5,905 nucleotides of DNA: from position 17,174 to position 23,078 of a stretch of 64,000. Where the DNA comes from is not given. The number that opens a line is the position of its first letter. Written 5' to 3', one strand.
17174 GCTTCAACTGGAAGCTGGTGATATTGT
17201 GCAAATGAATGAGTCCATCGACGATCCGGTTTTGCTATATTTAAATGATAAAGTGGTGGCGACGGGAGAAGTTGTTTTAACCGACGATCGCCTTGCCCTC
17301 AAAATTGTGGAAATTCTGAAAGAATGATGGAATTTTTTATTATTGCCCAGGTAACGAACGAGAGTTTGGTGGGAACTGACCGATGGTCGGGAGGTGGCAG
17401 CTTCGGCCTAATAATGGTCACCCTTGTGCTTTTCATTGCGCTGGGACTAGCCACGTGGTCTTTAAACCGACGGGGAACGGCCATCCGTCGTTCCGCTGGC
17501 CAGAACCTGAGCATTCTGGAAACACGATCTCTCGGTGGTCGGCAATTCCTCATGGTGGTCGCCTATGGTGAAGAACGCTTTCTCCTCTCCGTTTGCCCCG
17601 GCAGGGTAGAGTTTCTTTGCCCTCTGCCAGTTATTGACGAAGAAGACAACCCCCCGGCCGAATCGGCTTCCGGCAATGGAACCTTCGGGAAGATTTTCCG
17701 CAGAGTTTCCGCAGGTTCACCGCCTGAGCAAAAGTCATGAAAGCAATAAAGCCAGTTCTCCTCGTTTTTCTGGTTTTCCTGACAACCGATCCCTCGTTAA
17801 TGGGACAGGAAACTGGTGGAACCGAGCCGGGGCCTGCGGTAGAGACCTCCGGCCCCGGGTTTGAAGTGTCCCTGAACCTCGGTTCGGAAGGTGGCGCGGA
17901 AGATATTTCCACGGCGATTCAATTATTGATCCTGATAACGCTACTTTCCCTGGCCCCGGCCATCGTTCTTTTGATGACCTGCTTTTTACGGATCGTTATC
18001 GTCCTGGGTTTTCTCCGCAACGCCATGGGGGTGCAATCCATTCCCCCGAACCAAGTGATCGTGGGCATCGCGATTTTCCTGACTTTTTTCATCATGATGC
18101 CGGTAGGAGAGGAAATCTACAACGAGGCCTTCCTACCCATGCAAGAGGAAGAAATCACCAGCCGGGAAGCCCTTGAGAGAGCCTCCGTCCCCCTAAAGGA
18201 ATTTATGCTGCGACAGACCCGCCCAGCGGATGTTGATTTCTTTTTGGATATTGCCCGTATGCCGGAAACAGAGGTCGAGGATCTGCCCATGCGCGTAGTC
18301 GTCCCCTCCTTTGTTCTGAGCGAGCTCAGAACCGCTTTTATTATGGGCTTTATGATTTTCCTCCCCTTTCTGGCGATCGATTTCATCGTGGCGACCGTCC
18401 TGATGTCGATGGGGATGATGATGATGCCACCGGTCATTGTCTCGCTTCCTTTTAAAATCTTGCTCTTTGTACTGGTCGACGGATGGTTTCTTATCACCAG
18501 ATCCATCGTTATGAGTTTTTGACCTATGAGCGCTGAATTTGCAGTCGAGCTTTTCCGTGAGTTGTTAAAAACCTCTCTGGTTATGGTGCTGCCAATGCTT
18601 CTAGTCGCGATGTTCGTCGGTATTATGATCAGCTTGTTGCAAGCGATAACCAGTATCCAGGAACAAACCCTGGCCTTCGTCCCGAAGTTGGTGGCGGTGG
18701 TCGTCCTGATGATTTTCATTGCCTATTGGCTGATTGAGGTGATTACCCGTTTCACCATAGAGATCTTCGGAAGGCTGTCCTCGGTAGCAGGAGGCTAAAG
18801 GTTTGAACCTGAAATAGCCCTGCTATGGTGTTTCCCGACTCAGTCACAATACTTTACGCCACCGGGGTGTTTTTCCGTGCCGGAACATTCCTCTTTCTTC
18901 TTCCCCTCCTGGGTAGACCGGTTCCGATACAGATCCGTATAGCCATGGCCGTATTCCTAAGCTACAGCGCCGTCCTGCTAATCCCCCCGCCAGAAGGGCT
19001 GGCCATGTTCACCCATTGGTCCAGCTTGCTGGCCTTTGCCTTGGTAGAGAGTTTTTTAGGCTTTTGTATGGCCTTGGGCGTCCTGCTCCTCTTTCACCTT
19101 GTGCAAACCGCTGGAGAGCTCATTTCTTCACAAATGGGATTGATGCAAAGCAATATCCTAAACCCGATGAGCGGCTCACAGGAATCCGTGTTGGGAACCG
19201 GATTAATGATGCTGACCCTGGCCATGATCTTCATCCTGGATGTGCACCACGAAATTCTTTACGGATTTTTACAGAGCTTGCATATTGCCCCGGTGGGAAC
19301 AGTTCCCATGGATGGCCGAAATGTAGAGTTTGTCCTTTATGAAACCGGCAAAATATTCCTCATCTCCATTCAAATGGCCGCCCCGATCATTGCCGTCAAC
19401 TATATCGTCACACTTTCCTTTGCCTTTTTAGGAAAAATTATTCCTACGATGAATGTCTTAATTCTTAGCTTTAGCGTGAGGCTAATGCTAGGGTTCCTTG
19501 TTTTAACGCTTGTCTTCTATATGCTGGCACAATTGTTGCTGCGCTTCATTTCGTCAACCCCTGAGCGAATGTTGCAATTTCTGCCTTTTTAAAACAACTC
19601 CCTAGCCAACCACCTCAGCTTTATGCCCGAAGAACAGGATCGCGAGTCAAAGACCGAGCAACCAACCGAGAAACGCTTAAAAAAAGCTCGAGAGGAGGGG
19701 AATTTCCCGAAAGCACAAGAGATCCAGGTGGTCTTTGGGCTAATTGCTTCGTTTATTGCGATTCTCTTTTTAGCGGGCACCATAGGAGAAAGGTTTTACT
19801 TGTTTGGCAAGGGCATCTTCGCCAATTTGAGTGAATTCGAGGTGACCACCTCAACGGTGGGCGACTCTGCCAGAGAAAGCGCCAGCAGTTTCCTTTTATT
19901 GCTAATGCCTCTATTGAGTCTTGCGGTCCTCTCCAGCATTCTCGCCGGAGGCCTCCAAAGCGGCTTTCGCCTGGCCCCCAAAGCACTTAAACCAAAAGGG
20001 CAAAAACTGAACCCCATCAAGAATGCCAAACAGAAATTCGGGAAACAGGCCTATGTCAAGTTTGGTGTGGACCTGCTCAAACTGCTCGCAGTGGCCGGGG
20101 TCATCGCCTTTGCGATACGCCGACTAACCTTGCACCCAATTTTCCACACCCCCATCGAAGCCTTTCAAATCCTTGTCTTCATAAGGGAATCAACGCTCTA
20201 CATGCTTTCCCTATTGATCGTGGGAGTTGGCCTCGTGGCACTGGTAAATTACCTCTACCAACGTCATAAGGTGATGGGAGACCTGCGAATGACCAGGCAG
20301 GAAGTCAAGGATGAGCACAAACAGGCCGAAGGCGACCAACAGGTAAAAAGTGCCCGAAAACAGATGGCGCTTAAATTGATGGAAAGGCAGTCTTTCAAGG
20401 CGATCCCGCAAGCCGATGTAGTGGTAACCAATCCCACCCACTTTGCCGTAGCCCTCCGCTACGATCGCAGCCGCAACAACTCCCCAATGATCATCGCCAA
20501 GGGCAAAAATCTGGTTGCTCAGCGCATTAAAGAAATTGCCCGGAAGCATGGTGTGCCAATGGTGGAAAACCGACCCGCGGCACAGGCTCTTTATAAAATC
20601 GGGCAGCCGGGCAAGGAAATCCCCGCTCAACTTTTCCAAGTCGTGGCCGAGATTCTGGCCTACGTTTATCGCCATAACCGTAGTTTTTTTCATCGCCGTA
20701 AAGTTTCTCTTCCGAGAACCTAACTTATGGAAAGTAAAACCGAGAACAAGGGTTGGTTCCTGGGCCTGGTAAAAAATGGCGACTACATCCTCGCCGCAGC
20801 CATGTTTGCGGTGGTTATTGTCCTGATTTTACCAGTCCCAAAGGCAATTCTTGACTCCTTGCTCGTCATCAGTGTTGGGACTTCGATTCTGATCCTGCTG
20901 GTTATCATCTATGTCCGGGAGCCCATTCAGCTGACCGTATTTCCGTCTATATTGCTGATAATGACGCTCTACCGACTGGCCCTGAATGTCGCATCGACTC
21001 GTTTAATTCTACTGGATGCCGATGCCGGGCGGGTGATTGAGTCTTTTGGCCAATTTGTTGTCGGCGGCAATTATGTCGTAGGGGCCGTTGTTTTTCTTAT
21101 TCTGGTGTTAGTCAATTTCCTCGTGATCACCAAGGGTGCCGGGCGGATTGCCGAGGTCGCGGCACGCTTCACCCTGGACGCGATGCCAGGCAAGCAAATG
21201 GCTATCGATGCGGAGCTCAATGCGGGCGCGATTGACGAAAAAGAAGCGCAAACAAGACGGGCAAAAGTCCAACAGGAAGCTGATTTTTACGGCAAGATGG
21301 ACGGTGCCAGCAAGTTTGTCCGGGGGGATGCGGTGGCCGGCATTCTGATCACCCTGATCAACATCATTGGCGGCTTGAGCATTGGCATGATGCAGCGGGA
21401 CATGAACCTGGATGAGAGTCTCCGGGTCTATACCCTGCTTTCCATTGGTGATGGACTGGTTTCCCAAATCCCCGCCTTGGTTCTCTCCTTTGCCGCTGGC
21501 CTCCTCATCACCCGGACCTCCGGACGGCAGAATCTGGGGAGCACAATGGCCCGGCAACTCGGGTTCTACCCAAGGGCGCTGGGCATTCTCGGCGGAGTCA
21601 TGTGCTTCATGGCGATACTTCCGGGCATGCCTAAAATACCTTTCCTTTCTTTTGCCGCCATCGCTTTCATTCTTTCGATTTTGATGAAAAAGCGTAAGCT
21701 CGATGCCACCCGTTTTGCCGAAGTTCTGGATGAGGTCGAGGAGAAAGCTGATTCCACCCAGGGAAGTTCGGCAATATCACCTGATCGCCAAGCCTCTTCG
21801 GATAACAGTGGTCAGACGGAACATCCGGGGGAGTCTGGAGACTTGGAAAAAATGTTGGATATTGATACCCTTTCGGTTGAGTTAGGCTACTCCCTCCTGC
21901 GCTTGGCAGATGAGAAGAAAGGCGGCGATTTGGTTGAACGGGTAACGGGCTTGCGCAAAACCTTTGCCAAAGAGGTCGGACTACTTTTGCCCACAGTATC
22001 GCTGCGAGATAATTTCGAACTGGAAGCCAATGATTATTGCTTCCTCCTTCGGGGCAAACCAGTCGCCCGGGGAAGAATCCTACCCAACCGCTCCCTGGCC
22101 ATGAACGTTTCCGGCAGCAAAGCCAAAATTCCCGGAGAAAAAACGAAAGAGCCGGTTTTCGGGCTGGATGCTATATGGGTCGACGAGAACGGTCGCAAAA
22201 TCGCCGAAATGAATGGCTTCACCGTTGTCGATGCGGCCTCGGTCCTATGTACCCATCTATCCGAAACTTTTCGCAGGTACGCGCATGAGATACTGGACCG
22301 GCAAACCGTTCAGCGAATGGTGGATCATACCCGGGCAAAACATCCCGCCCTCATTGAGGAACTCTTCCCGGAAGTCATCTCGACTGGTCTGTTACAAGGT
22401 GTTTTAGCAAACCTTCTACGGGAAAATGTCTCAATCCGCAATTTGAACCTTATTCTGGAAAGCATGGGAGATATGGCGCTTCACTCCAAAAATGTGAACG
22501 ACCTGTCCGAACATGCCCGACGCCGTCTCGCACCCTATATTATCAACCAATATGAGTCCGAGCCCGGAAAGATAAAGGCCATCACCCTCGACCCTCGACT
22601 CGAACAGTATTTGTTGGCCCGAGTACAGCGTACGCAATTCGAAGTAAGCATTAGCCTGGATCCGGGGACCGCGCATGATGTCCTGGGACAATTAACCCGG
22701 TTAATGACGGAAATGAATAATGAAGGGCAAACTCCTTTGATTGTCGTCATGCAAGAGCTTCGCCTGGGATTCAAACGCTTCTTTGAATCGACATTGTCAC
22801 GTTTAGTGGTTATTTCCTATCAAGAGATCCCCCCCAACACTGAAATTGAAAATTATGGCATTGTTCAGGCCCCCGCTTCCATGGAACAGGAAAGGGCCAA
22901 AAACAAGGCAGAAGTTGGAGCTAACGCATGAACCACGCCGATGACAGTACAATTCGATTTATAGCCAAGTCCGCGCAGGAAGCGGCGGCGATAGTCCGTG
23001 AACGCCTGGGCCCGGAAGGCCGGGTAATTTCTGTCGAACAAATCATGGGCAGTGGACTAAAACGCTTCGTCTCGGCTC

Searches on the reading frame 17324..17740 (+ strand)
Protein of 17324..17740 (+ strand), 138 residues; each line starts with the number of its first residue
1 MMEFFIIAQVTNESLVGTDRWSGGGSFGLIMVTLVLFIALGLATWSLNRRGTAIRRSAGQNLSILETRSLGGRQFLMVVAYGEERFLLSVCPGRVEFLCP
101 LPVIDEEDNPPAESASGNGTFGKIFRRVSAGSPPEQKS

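Call 77: search_protein_families(library=pfam, proteins=[window:17324-17740:+], max_evalue=0.01)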
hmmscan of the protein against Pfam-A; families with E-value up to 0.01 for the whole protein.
window:17324-17740:+ (138 aa): 1 family
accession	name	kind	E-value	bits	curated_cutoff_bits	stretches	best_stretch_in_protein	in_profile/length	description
PF04347.18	FliO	-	1.2e-12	48.2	22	1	45-128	1-89/91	Flagellar biosynthesis protein, FliO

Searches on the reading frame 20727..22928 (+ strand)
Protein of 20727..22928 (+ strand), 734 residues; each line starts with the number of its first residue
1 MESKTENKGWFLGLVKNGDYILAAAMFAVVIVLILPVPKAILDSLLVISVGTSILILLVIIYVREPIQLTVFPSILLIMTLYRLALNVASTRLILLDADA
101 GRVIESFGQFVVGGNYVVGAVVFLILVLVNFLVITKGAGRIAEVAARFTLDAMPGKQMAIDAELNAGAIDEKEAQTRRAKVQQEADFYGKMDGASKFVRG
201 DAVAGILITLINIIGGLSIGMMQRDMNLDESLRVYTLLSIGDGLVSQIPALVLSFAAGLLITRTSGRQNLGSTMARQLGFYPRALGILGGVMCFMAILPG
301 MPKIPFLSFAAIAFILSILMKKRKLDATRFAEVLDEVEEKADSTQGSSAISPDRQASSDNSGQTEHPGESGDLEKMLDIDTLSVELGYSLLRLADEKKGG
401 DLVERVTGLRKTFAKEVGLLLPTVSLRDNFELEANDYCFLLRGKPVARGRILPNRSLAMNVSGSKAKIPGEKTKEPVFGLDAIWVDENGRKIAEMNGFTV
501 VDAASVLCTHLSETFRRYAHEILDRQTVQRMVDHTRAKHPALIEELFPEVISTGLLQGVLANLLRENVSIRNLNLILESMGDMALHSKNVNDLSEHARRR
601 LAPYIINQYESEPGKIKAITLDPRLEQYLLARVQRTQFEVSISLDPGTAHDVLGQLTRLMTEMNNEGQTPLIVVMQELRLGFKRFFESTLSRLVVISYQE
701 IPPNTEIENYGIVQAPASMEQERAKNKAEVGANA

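Call 52: find_related_loci(query=A5, collection=viral_contigs, flank=10000)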
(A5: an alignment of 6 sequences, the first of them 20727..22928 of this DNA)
Query A5 (734 aa) in viral_contigs; peptide patterns used: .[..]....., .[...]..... (x = any residue, [..] = any of these).
84 stretches matched a pattern, but none encodes a relative of the query by tblastn (E <= 1e-3).
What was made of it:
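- Tried and rejected: An FlhA scan of viral contigs found nothing (call 52).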

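Call 57: find_related_loci(query=A5, collection=metagenome_contigs, flank=7000)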
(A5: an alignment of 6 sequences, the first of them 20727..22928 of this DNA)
Query A5 (734 aa) in metagenome_contigs; peptide patterns used: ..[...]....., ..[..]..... (x = any residue, [..] = any of these).
600 stretches matched a pattern (row limit reached: there are more); 597 encode a relative of the query (tblastn E <= 1e-3); the best 80 are kept; 80 distinct loci.
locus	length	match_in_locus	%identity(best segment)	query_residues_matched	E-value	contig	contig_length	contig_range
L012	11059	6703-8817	55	14-725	0e+0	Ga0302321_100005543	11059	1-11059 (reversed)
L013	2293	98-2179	52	19-716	0e+0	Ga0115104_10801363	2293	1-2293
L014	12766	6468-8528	54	24-719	0e+0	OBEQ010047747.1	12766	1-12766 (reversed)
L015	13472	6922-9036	53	12-721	0e+0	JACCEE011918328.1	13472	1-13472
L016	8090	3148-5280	53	14-728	0e+0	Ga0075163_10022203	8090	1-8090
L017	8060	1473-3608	53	9-719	0e+0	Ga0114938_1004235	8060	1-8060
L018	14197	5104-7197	51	14-717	0e+0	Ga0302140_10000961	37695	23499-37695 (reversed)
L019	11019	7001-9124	51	17-726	0e+0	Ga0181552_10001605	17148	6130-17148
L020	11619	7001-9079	53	14-713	0e+0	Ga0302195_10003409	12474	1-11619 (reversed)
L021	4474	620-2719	49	17-716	0e+0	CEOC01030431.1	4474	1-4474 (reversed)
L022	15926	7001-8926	53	64-716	0e+0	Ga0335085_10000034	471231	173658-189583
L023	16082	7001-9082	53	14-721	0e+0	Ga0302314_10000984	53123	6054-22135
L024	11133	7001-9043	42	16-714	0e+0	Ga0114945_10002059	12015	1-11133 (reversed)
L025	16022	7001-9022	44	14-714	0e+0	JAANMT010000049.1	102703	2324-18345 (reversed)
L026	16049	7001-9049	43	14-714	0e+0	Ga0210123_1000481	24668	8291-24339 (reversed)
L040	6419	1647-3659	42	13-711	4e-180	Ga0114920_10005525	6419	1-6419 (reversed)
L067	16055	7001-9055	39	1-708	3e-168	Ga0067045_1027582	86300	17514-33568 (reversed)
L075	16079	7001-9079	41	1-721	2e-167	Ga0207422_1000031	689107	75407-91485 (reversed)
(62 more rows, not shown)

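Call 66: search_protein_families(library=pfam, proteins=[L067:9112-10506:+, L067:10555-11391:+, L067:11416-11682:+, L067:11713-12495:+, L067:12507-12830:+, L067:12856-13905:+, L067:13998-14873:+, L067:15187-16053:+, L040:4821-5723:+, L075:11060-11929:+], max_evalue=0.001)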
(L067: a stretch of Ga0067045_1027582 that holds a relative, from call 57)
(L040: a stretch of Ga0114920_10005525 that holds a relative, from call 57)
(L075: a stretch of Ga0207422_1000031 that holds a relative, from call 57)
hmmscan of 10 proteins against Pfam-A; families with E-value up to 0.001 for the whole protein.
L067:9112-10506:+ (464 aa): 9 families
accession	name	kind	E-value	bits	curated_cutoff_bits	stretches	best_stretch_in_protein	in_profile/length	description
PF00448.28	SRP54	-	4.9e-41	141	22.7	1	268-455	2-193/196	SRP54-type protein, GTPase domain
PF25199.1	nSTAND_NTPase5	-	6.6e-06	26.4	34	1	260-307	34-81/145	Novel STAND NTPase 5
PF13401.12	AAA_22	-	1.6e-05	25.7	27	1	267-321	5-57/130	AAA domain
PF01926.29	MMR_HSR1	-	4.8e-05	23.9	21.9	1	271-387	3-87/113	50S ribosome-binding GTPase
PF13479.12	AAA_24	-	9.6e-05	22.8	27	1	267-352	2-72/195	AAA domain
PF13173.12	AAA_14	-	0.00016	22.1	27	1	267-323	2-56/129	AAA domain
PF00270.35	DEAD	-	0.00059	20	26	0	267-361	14-110/167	DEAD/DEAH box helicase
PF03193.22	RsgA_GTPase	-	0.00064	20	30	0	263-292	102-131/174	RsgA GTPase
PF20720.3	nSTAND3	-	0.00075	19.7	27.2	1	266-339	16-61/155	Novel STAND NTPase 3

L067:10555-11391:+ (278 aa): 6 families
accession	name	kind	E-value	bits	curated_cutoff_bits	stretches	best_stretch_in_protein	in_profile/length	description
PF10609.15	ParA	-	4e-22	79.3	27.1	1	33-273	2-245/246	NUBPL iron-transfer P-loop NTPase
PF01656.29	CbiA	-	2.8e-15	56.8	25.4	1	37-253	1-125/125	CobQ/CobB/MinD/ParA nucleotide binding domain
PF13614.12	AAA_31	-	4.7e-15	56.4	27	1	35-196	2-169/177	AAA domain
PF06564.18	CBP_BcsQ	-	8.6e-06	25.9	21.3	1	37-272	4-232/234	Cellulose biosynthesis protein BcsQ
PF02374.21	ArsA_ATPase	-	7.9e-05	22.4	24.3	1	38-72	4-38/305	Anion-transporting ATPase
PF13500.12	AAA_26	-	0.00026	21.3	27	0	162-211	122-172/198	AAA domain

L067:11416-11682:+ (88 aa): 0 families

L067:11713-12495:+ (260 aa): 4 families
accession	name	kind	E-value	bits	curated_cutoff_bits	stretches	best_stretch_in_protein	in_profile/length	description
PF04545.22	Sigma70_r4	-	4.4e-16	58.6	24.1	1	189-236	1-48/50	Sigma-70, region 4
PF04542.20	Sigma70_r2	-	2.1e-15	56.7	24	1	24-93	4-70/71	Sigma-70 region 2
PF04539.22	Sigma70_r3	-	2.2e-10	40.9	25.3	1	101-176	2-77/78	Sigma-70 region 3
PF08281.18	Sigma70_r4_2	-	9.5e-09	35.2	25.7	1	186-225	4-43/54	Sigma-70, region 4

L067:12507-12830:+ (107 aa): 0 families

L067:12856-13905:+ (349 aa): 2 families
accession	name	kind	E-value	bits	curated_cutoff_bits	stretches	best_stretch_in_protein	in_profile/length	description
PF19610.4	DUF6115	-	7.3e-06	26.8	27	1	264-338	59-133/134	Family of unknown function (DUF6115)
PF11741.13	AMIN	-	8.3e-06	26.3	20.5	0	95-131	2-37/101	AMIN domain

L067:13998-14873:+ (291 aa): 1 family
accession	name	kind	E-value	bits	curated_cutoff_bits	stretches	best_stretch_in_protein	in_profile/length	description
PF02120.21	Flg_hook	-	3.2e-05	24.1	29.8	1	200-269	6-75/85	Flagellar hook-length control protein FliK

L067:15187-16053:+ (289 aa): 2 families
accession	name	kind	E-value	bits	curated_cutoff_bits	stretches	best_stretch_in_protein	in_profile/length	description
PF00072.30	Response_reg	-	1.6e-17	64.1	30.2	1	10-121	1-110/111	Response regulator receiver domain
PF00512.31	HisKA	-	2.2e-07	31.3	26.9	1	152-212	4-63/66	His Kinase A (phospho-acceptor) domain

L040:4821-5723:+ (300 aa): 8 families
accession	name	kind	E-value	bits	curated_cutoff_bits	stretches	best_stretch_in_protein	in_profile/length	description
PF13614.12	AAA_31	-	9.2e-19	68.5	27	1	32-186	2-162/177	AAA domain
PF01656.29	CbiA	-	6e-14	52.5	25.4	1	34-250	1-124/125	CobQ/CobB/MinD/ParA nucleotide binding domain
PF10609.15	ParA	-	1.3e-13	51.4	27.1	1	32-271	4-245/246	NUBPL iron-transfer P-loop NTPase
PF00142.24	Fer4_NifH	-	1.1e-07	32.1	25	1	38-272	6-245/271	4Fe-4S iron sulfur cluster binding proteins, NifH/frxC family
PF02374.21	ArsA_ATPase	-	4.2e-07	29.9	24.3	1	36-69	5-38/305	Anion-transporting ATPase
PF06564.18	CBP_BcsQ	-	8.4e-07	29.2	21.3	1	33-177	3-151/234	Cellulose biosynthesis protein BcsQ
PF09140.17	MipZ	-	5.8e-05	23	20.7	1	34-212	3-167/262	ATPase MipZ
PF13479.12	AAA_24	-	0.001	19.4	27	0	39-165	9-88/195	AAA domain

L075:11060-11929:+ (289 aa): 7 families
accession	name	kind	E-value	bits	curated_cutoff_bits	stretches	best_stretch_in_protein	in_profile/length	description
PF10609.15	ParA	-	2.7e-21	76.5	27.1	2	21-74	3-56/246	NUBPL iron-transfer P-loop NTPase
PF13614.12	AAA_31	-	1.6e-20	74.2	27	1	21-182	1-168/177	AAA domain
PF01656.29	CbiA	-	2.5e-14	53.8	25.4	1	24-240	1-124/125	CobQ/CobB/MinD/ParA nucleotide binding domain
PF06564.18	CBP_BcsQ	-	7e-13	49.1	21.3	1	22-259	2-231/234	Cellulose biosynthesis protein BcsQ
PF00142.24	Fer4_NifH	-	2.5e-09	37.4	25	1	28-269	6-253/271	4Fe-4S iron sulfur cluster binding proteins, NifH/frxC family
PF02374.21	ArsA_ATPase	-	3.2e-06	27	24.3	1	26-59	5-38/305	Anion-transporting ATPase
PF09140.17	MipZ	-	9.8e-05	22.2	20.7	1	24-163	3-128/262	ATPase MipZ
